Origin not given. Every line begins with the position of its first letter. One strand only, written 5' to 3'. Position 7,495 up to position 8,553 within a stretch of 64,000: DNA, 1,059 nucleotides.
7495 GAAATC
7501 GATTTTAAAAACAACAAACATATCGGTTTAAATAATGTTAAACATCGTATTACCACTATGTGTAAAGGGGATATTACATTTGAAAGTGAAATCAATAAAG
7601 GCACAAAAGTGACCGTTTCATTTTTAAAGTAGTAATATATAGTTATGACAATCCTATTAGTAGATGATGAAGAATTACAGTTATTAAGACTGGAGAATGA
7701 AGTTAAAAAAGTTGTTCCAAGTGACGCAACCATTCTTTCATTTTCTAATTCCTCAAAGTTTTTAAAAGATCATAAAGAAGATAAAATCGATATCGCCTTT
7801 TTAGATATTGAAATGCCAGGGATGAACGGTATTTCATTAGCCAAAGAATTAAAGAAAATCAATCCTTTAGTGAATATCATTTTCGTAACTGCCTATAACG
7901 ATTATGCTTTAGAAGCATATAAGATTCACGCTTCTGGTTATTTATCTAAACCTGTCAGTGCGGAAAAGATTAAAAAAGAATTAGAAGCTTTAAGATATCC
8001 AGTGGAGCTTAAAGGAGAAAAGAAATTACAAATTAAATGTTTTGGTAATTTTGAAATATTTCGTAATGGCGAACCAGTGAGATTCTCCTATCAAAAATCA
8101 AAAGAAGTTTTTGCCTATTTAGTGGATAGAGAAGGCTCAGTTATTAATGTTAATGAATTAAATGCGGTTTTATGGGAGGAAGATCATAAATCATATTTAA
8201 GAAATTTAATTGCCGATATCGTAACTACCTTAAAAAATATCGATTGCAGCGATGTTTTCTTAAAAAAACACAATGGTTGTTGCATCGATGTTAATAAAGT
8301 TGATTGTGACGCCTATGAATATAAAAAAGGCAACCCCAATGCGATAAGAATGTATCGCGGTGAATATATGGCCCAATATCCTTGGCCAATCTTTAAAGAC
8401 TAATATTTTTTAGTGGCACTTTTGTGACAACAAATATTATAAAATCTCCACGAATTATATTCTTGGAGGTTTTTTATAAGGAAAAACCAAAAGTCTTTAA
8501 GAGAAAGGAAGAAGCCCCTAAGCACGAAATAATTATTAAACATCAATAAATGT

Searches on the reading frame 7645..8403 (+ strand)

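Call 93: search_protein_families(library=pfam, proteins=[window:7645-8403:+], max_evalue=0.01)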
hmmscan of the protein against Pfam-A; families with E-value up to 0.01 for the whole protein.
window:7645-8403:+ (252 aa): 1 family
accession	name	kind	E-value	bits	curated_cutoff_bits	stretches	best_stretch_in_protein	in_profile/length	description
PF00072.30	Response_reg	-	5e-23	81.8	30.2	1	3-113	1-110/111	Response regulator receiver domain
